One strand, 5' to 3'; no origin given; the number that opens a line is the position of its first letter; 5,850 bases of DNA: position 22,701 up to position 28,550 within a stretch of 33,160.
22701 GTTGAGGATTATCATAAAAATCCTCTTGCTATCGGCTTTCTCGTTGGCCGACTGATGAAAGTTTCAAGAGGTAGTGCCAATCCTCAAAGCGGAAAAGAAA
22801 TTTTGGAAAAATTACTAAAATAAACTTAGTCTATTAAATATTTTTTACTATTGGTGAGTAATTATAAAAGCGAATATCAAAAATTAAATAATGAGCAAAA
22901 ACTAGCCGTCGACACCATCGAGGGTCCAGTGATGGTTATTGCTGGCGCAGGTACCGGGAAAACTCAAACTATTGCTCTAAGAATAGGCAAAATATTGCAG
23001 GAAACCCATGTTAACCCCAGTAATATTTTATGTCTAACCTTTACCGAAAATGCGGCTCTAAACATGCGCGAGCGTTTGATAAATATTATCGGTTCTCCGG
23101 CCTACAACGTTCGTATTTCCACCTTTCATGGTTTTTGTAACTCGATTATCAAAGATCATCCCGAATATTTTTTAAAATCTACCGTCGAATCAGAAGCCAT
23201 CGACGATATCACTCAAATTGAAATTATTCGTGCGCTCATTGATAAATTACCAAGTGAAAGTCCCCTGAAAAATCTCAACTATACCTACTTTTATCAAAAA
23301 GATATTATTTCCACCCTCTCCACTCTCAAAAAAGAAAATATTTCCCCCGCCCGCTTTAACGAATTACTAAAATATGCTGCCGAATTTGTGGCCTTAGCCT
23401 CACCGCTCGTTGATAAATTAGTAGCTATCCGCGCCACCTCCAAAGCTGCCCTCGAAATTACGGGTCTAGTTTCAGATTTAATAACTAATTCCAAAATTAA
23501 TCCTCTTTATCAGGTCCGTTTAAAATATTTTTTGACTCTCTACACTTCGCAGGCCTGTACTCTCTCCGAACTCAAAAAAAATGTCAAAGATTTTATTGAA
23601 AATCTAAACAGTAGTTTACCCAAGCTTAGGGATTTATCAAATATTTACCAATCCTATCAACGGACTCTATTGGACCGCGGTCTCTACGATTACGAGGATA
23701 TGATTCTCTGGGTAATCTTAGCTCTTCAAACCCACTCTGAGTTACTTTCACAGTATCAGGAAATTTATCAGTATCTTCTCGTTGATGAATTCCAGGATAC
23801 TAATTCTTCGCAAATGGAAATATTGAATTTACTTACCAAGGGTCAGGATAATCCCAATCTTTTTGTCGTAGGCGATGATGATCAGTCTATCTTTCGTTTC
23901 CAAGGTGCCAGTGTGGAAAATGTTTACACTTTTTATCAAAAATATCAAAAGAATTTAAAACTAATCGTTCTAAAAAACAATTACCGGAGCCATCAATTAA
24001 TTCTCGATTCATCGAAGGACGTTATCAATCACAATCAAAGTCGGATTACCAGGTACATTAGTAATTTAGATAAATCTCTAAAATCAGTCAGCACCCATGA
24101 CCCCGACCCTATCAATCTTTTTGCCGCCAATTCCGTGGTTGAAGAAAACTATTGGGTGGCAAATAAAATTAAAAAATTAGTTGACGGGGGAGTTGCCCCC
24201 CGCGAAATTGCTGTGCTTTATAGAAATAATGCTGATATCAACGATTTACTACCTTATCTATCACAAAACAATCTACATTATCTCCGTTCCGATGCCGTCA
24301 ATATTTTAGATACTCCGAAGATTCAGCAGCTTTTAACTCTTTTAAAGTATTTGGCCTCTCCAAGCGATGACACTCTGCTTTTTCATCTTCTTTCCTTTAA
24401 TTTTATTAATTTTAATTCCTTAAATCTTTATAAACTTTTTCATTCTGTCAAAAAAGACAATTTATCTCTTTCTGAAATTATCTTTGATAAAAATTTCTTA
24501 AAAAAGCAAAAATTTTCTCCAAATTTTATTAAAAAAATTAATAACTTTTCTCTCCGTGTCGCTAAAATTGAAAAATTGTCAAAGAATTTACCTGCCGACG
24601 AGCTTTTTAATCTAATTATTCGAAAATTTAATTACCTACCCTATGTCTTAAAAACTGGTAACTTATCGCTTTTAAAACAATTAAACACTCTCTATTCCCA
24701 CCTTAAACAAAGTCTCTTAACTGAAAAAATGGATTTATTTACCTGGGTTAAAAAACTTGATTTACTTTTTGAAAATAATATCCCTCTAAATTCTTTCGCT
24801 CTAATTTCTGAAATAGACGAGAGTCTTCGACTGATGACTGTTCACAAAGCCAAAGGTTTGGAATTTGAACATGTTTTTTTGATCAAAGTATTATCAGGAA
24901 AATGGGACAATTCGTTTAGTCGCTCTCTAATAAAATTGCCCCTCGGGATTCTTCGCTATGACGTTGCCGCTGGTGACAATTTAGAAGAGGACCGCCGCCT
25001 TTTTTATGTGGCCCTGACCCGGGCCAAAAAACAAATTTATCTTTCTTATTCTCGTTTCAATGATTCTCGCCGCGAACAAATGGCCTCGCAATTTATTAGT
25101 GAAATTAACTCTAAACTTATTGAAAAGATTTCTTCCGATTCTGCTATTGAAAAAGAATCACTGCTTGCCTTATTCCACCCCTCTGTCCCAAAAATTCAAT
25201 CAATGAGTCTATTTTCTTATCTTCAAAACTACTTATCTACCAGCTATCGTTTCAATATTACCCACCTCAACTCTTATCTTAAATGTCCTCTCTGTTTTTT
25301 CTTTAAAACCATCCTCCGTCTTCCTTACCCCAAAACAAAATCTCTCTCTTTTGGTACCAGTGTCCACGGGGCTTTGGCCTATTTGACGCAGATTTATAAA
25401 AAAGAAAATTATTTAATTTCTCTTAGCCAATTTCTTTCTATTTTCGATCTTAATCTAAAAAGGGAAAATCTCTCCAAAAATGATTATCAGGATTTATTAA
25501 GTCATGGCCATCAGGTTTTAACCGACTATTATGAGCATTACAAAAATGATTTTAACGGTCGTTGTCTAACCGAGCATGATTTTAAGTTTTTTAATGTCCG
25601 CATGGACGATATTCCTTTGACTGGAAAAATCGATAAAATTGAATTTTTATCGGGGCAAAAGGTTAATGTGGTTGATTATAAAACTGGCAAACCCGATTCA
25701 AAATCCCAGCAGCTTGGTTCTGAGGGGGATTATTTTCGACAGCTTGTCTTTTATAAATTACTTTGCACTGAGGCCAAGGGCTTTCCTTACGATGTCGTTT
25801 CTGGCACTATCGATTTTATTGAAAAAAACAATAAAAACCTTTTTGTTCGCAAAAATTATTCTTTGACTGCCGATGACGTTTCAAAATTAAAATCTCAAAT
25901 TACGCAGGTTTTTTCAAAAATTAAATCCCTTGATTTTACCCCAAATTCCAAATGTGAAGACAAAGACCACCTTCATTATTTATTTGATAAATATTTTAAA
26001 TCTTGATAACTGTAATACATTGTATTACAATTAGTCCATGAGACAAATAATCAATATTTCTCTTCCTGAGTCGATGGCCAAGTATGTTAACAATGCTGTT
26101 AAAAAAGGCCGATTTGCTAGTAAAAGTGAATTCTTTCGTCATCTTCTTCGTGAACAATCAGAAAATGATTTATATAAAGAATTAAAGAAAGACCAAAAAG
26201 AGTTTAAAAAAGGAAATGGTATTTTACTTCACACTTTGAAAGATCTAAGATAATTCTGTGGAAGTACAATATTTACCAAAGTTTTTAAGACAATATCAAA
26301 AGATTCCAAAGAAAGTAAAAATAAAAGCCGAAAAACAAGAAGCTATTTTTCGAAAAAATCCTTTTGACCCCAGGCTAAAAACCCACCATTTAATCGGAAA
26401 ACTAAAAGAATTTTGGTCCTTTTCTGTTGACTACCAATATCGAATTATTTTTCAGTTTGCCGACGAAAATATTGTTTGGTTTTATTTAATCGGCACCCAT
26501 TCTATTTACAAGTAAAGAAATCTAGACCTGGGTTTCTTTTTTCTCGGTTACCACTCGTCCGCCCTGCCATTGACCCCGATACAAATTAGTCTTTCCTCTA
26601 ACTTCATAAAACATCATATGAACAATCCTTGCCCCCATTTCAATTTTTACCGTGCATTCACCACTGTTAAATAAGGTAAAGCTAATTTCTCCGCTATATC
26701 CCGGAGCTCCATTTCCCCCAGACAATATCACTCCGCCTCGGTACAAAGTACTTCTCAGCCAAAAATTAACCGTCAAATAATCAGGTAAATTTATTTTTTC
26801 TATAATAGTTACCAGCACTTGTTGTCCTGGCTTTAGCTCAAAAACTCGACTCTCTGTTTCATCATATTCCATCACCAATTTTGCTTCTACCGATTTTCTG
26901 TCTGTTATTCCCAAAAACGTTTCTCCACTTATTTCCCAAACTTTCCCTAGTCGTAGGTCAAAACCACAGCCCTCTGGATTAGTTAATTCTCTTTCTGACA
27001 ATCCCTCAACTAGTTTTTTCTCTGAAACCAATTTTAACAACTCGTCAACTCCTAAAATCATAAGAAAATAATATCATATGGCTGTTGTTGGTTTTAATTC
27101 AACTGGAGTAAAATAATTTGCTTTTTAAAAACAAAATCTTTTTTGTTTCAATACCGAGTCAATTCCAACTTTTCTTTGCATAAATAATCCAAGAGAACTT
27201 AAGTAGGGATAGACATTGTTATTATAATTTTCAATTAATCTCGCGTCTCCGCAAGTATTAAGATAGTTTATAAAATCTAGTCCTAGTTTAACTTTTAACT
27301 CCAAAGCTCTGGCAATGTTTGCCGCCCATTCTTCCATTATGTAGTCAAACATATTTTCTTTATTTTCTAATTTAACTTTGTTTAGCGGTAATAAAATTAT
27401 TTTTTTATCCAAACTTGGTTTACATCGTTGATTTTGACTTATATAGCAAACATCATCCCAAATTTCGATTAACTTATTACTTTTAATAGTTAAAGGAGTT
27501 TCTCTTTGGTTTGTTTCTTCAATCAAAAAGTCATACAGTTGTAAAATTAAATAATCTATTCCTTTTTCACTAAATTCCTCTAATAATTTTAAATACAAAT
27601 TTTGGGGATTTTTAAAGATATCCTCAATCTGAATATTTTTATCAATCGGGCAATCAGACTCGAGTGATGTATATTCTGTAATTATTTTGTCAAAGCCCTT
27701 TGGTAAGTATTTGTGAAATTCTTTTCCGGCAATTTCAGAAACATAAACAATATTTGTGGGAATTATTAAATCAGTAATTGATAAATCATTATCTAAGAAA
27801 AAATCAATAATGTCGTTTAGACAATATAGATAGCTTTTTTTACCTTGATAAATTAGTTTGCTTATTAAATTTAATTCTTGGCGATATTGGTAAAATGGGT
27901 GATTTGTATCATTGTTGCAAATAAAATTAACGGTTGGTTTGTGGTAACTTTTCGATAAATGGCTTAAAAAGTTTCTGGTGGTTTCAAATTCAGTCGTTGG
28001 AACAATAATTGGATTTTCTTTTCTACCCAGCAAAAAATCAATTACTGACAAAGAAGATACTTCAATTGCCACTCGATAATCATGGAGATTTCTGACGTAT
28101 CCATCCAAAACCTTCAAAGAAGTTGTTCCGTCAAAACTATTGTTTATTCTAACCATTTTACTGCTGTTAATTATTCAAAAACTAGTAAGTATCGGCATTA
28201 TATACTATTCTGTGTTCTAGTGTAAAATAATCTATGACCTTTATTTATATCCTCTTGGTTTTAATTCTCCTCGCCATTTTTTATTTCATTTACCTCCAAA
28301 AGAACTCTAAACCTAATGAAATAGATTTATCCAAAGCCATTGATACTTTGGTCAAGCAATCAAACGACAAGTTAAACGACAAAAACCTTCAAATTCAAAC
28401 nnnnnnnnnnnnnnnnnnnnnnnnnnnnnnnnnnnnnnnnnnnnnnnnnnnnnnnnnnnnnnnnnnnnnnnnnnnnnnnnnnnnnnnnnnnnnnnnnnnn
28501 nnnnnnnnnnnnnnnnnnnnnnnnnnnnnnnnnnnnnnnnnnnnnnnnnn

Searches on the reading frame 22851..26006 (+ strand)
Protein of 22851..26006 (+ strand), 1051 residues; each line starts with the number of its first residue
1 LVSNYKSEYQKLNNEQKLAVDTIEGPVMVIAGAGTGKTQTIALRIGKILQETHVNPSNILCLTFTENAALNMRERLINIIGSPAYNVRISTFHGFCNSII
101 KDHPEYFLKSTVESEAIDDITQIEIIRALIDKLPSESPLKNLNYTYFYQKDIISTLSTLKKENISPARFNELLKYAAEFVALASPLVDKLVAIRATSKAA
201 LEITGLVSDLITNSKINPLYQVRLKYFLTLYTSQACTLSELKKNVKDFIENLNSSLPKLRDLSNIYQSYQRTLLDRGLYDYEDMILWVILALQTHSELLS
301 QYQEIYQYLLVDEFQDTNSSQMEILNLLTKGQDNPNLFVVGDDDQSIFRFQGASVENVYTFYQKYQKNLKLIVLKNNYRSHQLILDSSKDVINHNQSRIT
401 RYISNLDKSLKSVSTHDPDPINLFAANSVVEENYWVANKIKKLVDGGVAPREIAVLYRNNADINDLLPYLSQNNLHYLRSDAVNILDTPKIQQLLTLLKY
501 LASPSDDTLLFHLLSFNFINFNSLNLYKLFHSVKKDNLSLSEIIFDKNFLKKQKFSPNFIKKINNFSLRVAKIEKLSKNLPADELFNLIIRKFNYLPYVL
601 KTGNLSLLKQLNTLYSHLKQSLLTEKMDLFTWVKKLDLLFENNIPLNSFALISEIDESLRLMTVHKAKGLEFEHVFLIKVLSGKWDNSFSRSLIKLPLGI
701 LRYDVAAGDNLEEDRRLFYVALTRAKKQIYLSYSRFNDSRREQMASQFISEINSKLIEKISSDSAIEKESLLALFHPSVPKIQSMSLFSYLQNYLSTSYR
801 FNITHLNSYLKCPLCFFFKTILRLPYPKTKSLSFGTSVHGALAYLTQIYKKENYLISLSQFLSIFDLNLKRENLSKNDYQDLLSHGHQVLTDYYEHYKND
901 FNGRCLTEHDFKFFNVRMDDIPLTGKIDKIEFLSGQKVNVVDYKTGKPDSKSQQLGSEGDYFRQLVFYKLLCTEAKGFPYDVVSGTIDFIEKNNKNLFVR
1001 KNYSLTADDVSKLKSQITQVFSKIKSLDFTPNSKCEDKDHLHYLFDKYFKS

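Call 3: search_protein_families(library=pfam, proteins=[window:22851-26006:+], max_evalue=1)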
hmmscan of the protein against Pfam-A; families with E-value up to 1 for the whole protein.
window:22851-26006:+ (1051 aa): 12 families
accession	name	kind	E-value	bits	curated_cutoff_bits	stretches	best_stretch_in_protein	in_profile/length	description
PF00580.27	UvrD-helicase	-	3.1e-65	221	23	1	12-366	1-271/271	UvrD/REP helicase N-terminal domain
PF13361.12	UvrD_C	-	3.4e-48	165.3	25.6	1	372-735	1-349/350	UvrD-like helicase C-terminal domain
PF12705.13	PDDEXK_1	-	2.5e-21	77.2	22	1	801-1036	2-238/247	PD-(D/E)XK nuclease superfamily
PF13245.12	AAA_19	-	4e-19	69.5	25.1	1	16-350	1-133/134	AAA domain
PF13538.12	UvrD_C_2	-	9.5e-13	48.2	27.4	2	660-680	3-23/52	UvrD-like helicase C-terminal domain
PF13604.12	AAA_30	-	0.00016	21.9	27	1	11-75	1-65/191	AAA domain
PF01443.25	Viral_helicase1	-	0.00024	21.4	21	1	660-730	178-225/228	Viral superfamily 1 RNA helicase core domain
PF13087.12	AAA_12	-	0.0011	19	27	1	655-730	138-189/195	AAA domain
PF00270.35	DEAD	-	0.032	14.4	26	1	15-89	3-76/167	DEAD/DEAH box helicase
PF13086.12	AAA_11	-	0.039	14.1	27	1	12-78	2-74/257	AAA domain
PF13401.12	AAA_22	-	0.051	14.3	27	0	25-86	6-64/130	AAA domain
PF13285.11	DUF4073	-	0.17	12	28.8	1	561-602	74-115/157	Domain of unknown function (DUF4073)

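Call 4: search_protein_families(library=padloc, proteins=[window:22851-26006:+], max_evalue=1)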
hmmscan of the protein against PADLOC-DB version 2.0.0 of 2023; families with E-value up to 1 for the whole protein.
window:22851-26006:+ (1051 aa): 52 families (the best 25 are shown)
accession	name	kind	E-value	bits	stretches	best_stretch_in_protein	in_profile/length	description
PDLC03802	RTasHel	-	3e-78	262.3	3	237-514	124-372/675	DRT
PDLC00114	GajB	-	4.2e-78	261.5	2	250-753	160-630/635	UrvD helicase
PDLC00117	GajB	-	4.2e-69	231.6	3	258-490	171-390/604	UrvD helicase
PDLC00132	GajB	-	8e-62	207.7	2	239-753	150-624/625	UrvD helicase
PDLC00107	GajB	-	4.3e-52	175.5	3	229-478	144-374/587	UrvD helicase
PDLC00103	GajB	-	1.1e-46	158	2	249-751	152-593/612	UrvD helicase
PDLC00130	GajB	-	3.9e-43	145.6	3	268-394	168-292/589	UrvD helicase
PDLC00127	GajB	-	4.1e-43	145.8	3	256-472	152-359/594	UrvD helicase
PDLC00119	GajB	-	2.1e-40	137.2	3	257-389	170-297/565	UrvD helicase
PDLC00116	GajB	-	1.9e-36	123.9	2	291-753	145-544/557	UrvD helicase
PDLC00110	GajB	-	1.2e-33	114.6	3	275-401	240-371/725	UrvD helicase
PDLC00129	GajB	-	3.6e-33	113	3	243-427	166-331/594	UrvD helicase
PDLC00104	GajB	-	1.9e-31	107.4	3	271-474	131-319/574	UrvD helicase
PDLC00138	GajB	-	2.2e-31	107.2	3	265-468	180-371/581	UrvD helicase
PDLC00134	GajB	-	5.5e-31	106.1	2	220-503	123-404/431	UrvD helicase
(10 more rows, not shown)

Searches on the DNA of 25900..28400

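Call 103: search_rna_families(source=window, start=25900, end=28400, threshold=evalue, max_evalue=1)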
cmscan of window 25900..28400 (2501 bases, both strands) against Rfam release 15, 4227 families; matches with E-value up to 1: 0.
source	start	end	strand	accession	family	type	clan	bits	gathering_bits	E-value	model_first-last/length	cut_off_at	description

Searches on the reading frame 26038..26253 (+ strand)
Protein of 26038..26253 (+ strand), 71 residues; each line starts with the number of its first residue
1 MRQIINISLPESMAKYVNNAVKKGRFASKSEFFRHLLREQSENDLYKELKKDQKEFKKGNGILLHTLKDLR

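Call 3: search_protein_families(library=pfam, proteins=[window:26038-26253:+], max_evalue=1)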
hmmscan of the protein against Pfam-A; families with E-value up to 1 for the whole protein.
window:26038-26253:+ (71 aa): 3 families
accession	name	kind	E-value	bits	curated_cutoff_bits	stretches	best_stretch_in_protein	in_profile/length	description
PF01402.27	RHH_1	-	1.6e-05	25.1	20.5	1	5-40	2-36/39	Ribbon-helix-helix protein, copG family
PF03693.20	ParD_antitoxin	-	0.03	15.2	21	1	6-43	6-43/81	Bacterial antitoxin of ParD toxin-antitoxin type II system and RHH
PF14014.11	DUF4230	-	0.1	13.1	27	1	5-63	65-123/148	Protein of unknown function (DUF4230)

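Call 4: search_protein_families(library=padloc, proteins=[window:26038-26253:+], max_evalue=1)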
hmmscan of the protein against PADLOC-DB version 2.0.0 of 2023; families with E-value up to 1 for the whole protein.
window:26038-26253:+ (71 aa): 1 family
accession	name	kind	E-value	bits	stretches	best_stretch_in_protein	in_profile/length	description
PDLC02011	SAVED4--SAVED_TM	-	0.0066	14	1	4-67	70-124/278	-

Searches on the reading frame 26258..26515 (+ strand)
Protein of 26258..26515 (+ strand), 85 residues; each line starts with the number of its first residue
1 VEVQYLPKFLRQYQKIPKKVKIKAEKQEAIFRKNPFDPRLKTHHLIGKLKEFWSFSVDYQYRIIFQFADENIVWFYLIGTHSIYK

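Call 3: search_protein_families(library=pfam, proteins=[window:26258-26515:+], max_evalue=1)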
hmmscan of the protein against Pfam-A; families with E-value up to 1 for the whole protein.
window:26258-26515:+ (85 aa): 5 families
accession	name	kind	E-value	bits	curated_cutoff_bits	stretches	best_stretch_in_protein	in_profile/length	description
PF05015.19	HigB-like_toxin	-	8.4e-08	33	27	1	40-77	51-88/91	RelE-like toxin of type II toxin-antitoxin system HigB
PF15738.11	YafQ_toxin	-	2.4e-05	24.9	30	1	2-82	2-84/88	Bacterial toxin of type II toxin-antitoxin system, YafQ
PF05016.21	ParE_toxin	-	0.00024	22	23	1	3-82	1-86/89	ParE toxin of type II toxin-antitoxin system, parDE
PF24732.2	ParE_like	-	0.0009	19.6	24.4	1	18-82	1-63/67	ParE-like toxin domain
PF06769.20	YoeB_toxin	-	0.00093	19.6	27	1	13-73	12-72/80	YoeB-like toxin of bacterial type II toxin-antitoxin system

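Call 4: search_protein_families(library=padloc, proteins=[window:26258-26515:+], max_evalue=1)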
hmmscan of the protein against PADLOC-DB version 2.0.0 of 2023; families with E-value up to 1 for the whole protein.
window:26258-26515:+ (85 aa): 0 families
